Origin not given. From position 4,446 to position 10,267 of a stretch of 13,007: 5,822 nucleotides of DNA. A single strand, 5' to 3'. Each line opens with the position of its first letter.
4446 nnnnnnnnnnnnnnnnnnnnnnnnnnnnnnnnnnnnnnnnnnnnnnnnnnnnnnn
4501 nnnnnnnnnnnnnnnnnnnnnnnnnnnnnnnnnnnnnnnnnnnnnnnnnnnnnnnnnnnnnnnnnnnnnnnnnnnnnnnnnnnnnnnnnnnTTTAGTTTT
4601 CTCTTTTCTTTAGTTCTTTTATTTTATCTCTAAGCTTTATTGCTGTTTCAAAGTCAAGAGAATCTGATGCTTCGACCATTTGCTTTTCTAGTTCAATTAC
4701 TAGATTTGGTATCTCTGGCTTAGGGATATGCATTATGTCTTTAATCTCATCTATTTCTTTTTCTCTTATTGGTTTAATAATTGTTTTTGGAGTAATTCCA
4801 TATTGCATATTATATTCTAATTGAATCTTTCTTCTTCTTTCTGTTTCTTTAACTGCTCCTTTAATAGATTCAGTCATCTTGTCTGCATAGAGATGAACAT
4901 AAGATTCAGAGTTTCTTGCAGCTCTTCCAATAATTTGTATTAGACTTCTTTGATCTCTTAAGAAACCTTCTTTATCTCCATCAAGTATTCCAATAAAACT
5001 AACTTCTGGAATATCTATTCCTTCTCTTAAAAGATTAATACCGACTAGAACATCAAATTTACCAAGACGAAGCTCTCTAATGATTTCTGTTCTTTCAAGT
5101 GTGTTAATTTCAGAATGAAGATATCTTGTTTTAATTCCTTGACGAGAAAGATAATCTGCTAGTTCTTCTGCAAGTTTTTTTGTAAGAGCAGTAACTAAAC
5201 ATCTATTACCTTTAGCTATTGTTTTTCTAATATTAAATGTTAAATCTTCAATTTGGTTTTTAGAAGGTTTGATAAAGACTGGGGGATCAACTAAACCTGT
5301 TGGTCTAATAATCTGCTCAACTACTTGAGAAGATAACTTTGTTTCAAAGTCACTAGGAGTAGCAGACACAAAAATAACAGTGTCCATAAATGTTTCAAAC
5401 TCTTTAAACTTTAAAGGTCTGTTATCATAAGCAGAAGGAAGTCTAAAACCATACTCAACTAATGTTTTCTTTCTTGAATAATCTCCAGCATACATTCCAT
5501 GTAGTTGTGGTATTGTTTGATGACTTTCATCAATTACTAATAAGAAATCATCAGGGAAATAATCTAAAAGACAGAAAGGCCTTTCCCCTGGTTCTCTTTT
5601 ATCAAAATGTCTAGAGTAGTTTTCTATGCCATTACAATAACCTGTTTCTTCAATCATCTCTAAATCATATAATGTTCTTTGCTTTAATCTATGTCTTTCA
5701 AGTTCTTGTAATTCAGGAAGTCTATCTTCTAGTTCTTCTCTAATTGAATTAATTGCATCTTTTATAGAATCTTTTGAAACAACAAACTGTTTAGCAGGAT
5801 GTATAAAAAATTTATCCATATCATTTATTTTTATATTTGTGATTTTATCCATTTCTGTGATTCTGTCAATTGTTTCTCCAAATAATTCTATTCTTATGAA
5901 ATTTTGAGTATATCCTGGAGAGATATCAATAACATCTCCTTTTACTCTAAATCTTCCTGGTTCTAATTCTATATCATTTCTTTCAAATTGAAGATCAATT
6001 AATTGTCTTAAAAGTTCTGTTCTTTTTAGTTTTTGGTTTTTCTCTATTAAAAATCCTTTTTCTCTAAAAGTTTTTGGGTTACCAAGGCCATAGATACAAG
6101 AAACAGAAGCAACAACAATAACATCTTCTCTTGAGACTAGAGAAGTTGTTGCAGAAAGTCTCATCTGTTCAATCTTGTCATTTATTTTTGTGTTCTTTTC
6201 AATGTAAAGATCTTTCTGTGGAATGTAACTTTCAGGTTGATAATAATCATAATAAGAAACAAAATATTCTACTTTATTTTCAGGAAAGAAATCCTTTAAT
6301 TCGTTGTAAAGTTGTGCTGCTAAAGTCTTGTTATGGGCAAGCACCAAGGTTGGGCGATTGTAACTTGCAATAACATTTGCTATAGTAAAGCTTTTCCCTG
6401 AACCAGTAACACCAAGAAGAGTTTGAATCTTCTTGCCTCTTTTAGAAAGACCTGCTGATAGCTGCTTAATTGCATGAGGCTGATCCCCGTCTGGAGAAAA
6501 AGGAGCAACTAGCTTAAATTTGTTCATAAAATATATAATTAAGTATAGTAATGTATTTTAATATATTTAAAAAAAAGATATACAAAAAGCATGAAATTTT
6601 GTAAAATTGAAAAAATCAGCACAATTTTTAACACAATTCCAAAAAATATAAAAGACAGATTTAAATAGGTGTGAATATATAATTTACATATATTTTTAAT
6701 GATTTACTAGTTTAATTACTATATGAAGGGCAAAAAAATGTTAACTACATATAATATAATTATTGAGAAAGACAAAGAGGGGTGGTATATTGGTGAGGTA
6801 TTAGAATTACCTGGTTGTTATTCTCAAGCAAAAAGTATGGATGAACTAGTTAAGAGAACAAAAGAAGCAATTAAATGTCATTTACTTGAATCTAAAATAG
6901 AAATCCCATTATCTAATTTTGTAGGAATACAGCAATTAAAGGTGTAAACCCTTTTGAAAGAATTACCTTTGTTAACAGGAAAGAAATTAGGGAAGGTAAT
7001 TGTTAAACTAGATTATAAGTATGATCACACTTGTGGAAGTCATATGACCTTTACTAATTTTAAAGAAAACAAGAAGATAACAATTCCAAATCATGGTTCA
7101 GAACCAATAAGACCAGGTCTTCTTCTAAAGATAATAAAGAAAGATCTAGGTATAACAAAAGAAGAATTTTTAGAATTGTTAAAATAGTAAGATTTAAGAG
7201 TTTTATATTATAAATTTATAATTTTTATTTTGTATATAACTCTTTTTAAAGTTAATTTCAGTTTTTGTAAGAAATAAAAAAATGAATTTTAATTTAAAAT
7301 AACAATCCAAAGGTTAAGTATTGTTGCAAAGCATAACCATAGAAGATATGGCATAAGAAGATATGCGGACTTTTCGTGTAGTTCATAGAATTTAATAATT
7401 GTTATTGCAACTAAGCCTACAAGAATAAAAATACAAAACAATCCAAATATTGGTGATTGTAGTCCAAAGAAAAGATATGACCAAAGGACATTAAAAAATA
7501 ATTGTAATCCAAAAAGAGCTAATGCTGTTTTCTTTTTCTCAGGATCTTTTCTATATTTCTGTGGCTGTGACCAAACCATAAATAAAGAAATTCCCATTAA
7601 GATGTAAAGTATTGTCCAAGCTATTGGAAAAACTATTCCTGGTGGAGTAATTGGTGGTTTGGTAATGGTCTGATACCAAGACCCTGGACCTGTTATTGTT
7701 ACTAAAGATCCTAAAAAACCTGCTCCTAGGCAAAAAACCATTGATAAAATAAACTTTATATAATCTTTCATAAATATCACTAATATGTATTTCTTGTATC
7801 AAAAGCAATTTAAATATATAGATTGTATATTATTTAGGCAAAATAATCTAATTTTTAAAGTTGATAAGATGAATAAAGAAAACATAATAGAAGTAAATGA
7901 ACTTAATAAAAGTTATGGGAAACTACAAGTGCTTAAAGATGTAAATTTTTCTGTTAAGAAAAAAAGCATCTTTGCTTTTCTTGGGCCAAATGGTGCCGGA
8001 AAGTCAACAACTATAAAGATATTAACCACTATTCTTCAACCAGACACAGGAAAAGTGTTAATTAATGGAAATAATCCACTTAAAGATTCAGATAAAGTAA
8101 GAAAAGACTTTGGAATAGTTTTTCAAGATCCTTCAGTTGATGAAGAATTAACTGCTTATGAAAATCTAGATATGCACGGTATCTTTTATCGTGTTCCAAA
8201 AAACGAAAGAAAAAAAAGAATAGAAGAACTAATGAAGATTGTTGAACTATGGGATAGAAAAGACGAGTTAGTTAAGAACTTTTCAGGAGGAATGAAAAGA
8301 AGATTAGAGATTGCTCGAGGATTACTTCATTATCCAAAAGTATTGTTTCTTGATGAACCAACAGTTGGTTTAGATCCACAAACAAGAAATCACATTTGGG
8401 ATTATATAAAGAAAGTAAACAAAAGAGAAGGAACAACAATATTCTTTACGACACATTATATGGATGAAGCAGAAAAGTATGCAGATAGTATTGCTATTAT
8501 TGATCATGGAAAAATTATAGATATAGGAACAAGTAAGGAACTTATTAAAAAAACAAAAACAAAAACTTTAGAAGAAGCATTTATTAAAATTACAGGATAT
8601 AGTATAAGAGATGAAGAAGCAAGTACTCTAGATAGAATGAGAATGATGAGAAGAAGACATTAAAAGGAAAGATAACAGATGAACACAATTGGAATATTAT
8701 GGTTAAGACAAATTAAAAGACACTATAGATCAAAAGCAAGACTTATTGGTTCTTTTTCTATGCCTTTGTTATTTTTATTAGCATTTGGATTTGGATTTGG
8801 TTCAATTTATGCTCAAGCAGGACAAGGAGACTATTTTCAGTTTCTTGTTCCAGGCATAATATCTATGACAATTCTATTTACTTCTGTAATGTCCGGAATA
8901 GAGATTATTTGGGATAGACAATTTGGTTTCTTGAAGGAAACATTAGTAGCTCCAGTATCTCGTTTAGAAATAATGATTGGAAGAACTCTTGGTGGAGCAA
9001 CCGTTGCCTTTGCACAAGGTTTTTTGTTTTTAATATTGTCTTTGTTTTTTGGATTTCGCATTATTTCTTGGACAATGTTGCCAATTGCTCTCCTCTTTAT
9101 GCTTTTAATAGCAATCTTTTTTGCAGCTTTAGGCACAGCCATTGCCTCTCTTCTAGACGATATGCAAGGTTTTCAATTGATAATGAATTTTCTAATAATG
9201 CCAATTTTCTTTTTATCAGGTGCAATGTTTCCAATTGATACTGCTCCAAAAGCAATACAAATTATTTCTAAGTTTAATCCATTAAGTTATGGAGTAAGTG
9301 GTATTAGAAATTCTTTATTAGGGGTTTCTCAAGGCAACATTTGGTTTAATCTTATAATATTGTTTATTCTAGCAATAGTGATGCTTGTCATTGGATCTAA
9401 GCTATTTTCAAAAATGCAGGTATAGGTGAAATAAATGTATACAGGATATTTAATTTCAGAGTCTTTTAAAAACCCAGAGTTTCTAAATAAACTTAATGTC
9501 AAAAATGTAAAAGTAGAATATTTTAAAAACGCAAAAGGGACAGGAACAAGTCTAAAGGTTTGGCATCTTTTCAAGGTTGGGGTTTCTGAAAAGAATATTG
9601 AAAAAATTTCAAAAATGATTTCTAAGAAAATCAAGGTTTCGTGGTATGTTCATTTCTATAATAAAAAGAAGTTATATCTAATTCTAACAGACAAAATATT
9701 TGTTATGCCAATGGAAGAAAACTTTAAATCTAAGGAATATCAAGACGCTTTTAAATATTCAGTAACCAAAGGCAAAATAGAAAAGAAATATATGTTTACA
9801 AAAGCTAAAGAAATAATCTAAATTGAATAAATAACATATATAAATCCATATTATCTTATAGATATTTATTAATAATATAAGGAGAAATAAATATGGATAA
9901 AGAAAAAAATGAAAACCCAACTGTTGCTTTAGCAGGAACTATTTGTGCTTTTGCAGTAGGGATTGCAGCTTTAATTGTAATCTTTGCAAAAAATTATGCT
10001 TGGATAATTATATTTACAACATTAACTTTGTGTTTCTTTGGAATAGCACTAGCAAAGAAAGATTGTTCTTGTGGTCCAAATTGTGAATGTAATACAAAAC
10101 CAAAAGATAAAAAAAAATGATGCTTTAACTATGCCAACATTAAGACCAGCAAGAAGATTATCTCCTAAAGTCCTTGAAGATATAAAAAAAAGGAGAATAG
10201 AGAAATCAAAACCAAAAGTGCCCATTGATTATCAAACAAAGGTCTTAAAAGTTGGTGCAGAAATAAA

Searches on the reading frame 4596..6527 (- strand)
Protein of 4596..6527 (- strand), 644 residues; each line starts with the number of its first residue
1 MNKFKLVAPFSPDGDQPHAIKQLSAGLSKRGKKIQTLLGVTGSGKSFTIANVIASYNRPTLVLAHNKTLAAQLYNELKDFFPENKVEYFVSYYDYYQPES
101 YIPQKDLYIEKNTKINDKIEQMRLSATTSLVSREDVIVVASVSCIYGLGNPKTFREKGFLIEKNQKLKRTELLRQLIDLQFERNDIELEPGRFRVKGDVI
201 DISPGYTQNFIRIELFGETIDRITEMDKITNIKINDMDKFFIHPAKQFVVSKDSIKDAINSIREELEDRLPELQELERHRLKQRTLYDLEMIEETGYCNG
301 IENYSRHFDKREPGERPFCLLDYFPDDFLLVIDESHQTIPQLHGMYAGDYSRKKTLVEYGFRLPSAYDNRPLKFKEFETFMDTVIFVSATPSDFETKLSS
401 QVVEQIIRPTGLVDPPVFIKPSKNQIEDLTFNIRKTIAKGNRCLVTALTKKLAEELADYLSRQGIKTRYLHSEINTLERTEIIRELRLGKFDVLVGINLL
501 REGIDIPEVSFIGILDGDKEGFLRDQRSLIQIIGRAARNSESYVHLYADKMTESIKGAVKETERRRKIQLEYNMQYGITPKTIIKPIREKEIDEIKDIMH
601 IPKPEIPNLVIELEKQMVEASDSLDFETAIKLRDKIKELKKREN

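Call 7: search_protein_families(library=pfam, proteins=[window:4596-6527:-], max_evalue=0.001)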
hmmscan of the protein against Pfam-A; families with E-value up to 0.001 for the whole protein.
window:4596-6527:- (644 aa): 6 families
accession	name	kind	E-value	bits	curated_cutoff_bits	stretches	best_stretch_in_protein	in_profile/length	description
PF17757.6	UvrB_inter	-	9.3e-28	96.6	22.9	1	161-248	3-91/91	UvrB interaction domain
PF12344.14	UvrB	-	1.4e-20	73.3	27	1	546-588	1-43/43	Ultra-violet resistance protein B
PF00271.37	Helicase_C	-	2.3e-19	70.1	23.5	1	436-539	11-109/110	Helicase conserved C-terminal domain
PF04851.21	ResIII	-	3.3e-11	43.8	22.5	1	15-121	7-116/164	Type III restriction enzyme, res subunit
PF02151.25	UVR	-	3.4e-10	39.8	21.5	1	608-641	2-35/36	UvrB/uvrC motif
PF00270.35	DEAD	-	2.3e-06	27.9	26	0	36-91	18-81/167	DEAD/DEAH box helicase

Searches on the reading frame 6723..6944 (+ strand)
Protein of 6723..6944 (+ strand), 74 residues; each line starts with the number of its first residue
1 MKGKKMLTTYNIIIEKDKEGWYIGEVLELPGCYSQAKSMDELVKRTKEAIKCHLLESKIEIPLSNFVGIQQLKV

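Call 7: search_protein_families(library=pfam, proteins=[window:6723-6944:+], max_evalue=0.001)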
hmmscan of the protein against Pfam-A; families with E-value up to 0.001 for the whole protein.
window:6723-6944:+ (74 aa): 1 family
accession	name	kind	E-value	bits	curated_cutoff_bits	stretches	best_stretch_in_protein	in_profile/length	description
PF15919.11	HicB_lk_antitox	-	5.4e-08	33.5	27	1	10-55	1-46/123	HicB_like antitoxin of bacterial toxin-antitoxin system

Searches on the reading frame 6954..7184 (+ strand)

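Call 7: search_protein_families(library=pfam, proteins=[window:6954-7184:+], max_evalue=0.001)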
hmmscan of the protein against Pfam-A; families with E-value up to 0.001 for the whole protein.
window:6954-7184:+ (77 aa): 1 family
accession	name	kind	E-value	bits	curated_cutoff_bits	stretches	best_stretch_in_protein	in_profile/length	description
PF07927.17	HicA_toxin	-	5.3e-11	42.9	27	1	9-63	1-55/58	HicA toxin of bacterial toxin-antitoxin,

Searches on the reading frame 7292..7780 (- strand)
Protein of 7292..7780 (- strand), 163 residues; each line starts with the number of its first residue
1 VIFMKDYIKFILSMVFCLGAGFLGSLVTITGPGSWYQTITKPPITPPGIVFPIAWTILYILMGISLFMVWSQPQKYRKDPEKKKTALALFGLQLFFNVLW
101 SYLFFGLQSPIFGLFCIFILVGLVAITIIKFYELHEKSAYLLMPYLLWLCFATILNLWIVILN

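Call 7: search_protein_families(library=pfam, proteins=[window:7292-7780:-], max_evalue=0.001)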
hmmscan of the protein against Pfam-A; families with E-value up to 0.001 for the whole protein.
window:7292-7780:- (163 aa): 1 family
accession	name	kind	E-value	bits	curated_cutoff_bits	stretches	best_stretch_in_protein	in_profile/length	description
PF03073.20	TspO_MBR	-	3.3e-46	157.1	24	1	14-159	2-143/145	TspO/MBR family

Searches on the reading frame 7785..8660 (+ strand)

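Call 7: search_protein_families(library=pfam, proteins=[window:7785-8660:+], max_evalue=0.001)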
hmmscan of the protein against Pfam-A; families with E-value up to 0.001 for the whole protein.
window:7785-8660:+ (292 aa): 6 families
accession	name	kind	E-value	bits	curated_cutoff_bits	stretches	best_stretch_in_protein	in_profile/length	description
PF00005.33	ABC_tran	-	3e-36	125.5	25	1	50-193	1-136/137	ABC transporter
PF13304.12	AAA_21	-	2.4e-13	51.3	27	1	138-224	178-298/304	AAA domain, putative AbiEii toxin, Type IV TA system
PF13175.12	AAA_15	-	6.1e-08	33.1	32.1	0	52-146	16-99/374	AAA ATPase domain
PF03215.21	Rad17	-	5e-05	23.8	23.8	1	53-136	38-120/186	Rad17 P-loop domain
PF13476.12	AAA_23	-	0.00021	22.4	27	1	51-175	13-130/201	AAA domain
PF13555.12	AAA_29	-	0.00023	21.3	27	1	53-93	15-54/61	P-loop containing region of AAA domain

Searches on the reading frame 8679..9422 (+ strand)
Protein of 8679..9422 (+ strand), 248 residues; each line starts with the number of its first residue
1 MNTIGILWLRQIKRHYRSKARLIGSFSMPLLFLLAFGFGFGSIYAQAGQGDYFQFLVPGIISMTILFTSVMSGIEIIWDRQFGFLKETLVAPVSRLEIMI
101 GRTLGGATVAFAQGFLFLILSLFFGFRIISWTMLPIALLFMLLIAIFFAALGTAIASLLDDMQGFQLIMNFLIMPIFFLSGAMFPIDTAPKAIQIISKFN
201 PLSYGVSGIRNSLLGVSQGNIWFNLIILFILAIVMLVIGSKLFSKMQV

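Call 8: search_protein_families(library=pfam, proteins=[window:8679-9422:+], max_evalue=0.01)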
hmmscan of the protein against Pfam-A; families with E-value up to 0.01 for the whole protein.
window:8679-9422:+ (248 aa): 2 families
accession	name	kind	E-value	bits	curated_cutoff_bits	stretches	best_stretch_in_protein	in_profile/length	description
PF01061.29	ABC2_membrane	-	6.3e-37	127.6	26.9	1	4-213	3-210/211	ABC-2 type transporter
PF12698.13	ABC2_membrane_3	-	1.3e-23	84.1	31.6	1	46-240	154-346/347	ABC-2 family transporter protein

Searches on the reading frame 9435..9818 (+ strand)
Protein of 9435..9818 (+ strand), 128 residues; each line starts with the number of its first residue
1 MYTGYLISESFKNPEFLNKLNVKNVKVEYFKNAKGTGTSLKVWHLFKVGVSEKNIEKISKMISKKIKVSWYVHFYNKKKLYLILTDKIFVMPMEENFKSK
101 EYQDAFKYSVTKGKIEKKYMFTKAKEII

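Call 8: search_protein_families(library=pfam, proteins=[window:9435-9818:+], max_evalue=0.01)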
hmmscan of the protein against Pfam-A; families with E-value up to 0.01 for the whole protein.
window:9435-9818:+ (128 aa): 1 family
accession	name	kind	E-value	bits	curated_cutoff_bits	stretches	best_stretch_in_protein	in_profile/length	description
PF11341.13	DUF3143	-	0.0039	18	25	0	83-117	26-60/65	Protein of unknown function (DUF3143)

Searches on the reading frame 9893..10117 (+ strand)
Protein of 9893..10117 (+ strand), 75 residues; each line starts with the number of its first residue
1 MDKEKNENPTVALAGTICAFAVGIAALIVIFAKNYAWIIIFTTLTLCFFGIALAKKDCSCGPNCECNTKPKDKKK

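Call 8: search_protein_families(library=pfam, proteins=[window:9893-10117:+], max_evalue=0.01)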
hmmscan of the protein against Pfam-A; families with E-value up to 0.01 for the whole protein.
window:9893-10117:+ (75 aa): 1 family
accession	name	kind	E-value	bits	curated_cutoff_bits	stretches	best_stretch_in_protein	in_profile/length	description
PF03239.20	FTR1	-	0.0034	17.2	25.3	1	6-48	154-196/284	Iron permease FTR1 family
